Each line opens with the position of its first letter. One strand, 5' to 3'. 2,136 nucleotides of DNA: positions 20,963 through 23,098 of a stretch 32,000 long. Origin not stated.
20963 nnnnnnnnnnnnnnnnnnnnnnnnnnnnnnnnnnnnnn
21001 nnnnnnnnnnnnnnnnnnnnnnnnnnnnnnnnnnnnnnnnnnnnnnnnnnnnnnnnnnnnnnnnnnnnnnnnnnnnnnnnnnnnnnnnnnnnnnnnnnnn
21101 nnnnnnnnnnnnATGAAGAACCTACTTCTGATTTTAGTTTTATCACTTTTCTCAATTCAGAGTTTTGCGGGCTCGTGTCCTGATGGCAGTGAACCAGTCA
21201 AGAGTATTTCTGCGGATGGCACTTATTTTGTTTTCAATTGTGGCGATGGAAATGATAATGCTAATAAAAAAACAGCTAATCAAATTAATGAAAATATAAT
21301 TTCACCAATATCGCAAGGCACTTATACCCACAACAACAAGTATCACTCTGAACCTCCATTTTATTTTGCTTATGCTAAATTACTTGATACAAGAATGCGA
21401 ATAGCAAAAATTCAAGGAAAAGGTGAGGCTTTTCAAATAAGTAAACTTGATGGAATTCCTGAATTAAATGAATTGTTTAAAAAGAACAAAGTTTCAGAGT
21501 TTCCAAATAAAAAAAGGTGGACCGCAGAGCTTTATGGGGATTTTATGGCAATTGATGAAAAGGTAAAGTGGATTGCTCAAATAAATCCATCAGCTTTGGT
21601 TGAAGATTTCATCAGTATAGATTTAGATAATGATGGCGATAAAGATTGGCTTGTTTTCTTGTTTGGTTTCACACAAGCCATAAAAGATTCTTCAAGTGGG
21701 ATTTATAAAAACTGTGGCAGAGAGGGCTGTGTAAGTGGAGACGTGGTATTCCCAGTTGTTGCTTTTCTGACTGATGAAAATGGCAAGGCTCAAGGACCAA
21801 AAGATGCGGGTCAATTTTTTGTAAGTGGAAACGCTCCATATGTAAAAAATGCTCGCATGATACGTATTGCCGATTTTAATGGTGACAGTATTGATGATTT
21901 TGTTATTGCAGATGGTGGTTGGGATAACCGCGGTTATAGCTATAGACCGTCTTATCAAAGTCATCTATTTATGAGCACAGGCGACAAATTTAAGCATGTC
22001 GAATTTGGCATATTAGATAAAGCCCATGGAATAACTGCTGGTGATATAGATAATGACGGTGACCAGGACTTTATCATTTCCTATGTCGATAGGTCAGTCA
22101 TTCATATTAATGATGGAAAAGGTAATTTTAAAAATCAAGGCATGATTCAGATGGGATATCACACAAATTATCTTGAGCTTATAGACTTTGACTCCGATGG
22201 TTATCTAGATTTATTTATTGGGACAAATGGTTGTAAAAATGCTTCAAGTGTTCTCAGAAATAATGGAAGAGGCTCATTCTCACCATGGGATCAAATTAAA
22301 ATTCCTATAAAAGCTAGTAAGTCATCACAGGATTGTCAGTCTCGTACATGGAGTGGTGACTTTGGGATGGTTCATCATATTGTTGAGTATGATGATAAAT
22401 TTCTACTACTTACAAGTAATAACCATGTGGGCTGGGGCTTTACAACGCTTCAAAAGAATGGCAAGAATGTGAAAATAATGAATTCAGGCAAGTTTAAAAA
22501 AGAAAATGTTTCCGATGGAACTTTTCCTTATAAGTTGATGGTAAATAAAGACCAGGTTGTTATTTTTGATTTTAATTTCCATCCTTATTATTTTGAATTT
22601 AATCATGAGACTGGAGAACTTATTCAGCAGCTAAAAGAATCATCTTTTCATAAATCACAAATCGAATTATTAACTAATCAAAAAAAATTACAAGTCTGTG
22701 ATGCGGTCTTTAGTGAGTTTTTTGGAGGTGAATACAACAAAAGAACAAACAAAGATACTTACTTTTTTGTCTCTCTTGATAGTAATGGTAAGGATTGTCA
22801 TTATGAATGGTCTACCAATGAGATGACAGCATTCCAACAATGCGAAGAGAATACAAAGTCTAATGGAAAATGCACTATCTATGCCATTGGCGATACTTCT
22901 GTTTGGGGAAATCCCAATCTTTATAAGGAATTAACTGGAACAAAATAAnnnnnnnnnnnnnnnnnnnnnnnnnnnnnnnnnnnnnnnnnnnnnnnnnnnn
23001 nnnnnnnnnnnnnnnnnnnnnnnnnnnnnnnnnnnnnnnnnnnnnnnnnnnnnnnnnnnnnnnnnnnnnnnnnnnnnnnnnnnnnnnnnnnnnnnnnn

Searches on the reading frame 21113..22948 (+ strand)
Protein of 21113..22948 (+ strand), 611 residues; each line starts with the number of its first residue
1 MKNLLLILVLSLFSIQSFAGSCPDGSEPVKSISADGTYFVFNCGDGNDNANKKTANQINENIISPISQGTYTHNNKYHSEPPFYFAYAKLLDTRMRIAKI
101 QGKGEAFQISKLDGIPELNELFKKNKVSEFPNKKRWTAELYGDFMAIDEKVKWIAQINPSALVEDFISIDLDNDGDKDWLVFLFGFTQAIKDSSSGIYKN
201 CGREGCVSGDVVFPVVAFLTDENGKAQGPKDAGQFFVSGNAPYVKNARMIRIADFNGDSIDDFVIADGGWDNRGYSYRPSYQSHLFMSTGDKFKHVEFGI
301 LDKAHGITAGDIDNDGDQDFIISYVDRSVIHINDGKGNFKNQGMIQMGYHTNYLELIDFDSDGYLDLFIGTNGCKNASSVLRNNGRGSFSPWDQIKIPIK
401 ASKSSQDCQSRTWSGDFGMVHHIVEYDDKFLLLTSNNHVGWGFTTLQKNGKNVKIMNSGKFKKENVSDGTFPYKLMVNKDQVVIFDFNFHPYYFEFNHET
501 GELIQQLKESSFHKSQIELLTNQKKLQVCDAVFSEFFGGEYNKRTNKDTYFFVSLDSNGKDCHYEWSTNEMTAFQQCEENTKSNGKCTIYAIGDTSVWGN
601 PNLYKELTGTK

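Call 10: search_protein_families(library=pfam, proteins=[window:21113-22948:+], max_evalue=0.01)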
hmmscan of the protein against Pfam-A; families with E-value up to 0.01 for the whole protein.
window:21113-22948:+ (611 aa): 2 families
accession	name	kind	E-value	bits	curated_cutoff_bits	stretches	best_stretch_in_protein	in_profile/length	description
PF13517.12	FG-GAP_3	-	8.4e-17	62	26.9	3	311-369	1-61/61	FG-GAP-like repeat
PF01839.29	FG-GAP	-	3e-06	27.4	22.1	0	358-371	9-22/37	FG-GAP repeat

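Call 11: search_protein_families(library=ncbifam, proteins=[window:21113-22948:+], max_evalue=0.01)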
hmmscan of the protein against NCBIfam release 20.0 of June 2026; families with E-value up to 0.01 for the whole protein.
window:21113-22948:+ (611 aa): 0 families

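Call 48: find_encoding_contigs(protein=window:21113-22948:+, flank=10000, max_places=4)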
Protein window:21113-22948:+ (611 aa): no gene with exactly this product is on record in the collection.

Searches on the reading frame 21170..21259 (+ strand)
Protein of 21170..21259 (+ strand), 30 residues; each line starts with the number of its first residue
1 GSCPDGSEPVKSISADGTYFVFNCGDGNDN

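Call 38: search_solved_structures(query=A4, max_evalue=10, show_alignments=3)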
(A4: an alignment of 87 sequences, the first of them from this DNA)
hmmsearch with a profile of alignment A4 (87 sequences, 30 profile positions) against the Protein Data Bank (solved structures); distinct sequences matched with E-value up to 10: 0.

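Call 41: predict_structure(alignment_id=A4)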
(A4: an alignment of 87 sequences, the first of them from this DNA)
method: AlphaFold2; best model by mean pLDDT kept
length: 30 residues; sequences in the alignment: 87
mean_pLDDT: 80.5   pTM: 0.34
mean pLDDT of the five models: 80.5, 78.8, 78.4, 78.0, 71.5
residues with pLDDT >= 90: 7; 70-90: 17; 50-70: 5; < 50: 1
segments of 3 or more residues with pLDDT < 50: none
pLDDT, mean of each block of 10 residues (from residue 1): 82 92 67
secondary structure, 60 per line:
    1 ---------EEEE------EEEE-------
elements in order: E10-13 E20-23

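Call 44: fold_search(model_id=the predicted structure, library=pdb)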
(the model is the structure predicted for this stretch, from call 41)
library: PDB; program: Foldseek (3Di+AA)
matches with E <= 10: 10; with E <= 0.001: 0
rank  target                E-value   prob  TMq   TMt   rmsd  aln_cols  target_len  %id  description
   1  6gb2_Bf               5.9e+00  0.09  0.41  0.14   4.8        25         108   24  Unique features of mammalian mitochondrial translation initiation revealed by cryo-EM. This file contains the 39S rib (released 2018-08-08)
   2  4v1a_f                6.3e+00  0.09  0.41  0.13   5.1        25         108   24  Structure of the large subunit of the mammalian mitoribosome, part 2 of 2 (released 2014-10-08)
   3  8wbd_C                6.8e+00  0.12  0.44  0.05   2.2        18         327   17  CryoEM structure of non-structural protein 1 hexamer 1 from dengue virus type 4 (released 2024-05-22)
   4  2aze_A                6.8e+00  0.07  0.35  0.11   3.8        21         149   28  Structure of the Rb C-terminal domain bound to an E2F1-DP1 heterodimer (released 2006-01-31)
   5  8wbd_B                7.3e+00  0.11  0.43  0.05   2.3        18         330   17  CryoEM structure of non-structural protein 1 hexamer 1 from dengue virus type 4 (released 2024-05-22)
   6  3j9m_a                7.8e+00  0.08  0.41  0.18   4.8        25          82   20  Structure of the human mitochondrial ribosome (class 1) (released 2015-04-15)
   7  6amy_A                8.4e+00  0.13  0.38  0.05   1.4        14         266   43  Crystal structure of a 2,3,4,5-tetrahydropyridine-2,6-dicarboxylate N-succinyltransferase from Acinetobacter baumannii (released 2017-09-06)
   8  6amy_B                8.4e+00  0.10  0.36  0.05   1.4        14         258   43  Crystal structure of a 2,3,4,5-tetrahydropyridine-2,6-dicarboxylate N-succinyltransferase from Acinetobacter baumannii (released 2017-09-06)
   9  9hce_a                8.4e+00  0.08  0.44  0.18   4.6        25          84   28  Mouse mitoribosome large subunit assembly intermediate (without uL16m) bound to MRM3 dimer and the MALSU-L0R8F8-mt-ACP (released 2025-06-18)
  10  6zm5_a                9.0e+00  0.06  0.41  0.15   4.8        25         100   20  Human mitochondrial ribosome in complex with OXA1L, mRNA, A/A tRNA, P/P tRNA and nascent polypeptide (released 2021-01-13)

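Call 71: search_protein_families(library=pfam, proteins=[window:21170-21259:+], max_evalue=1)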
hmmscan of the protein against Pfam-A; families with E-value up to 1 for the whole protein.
seq(30 aa): 0 families
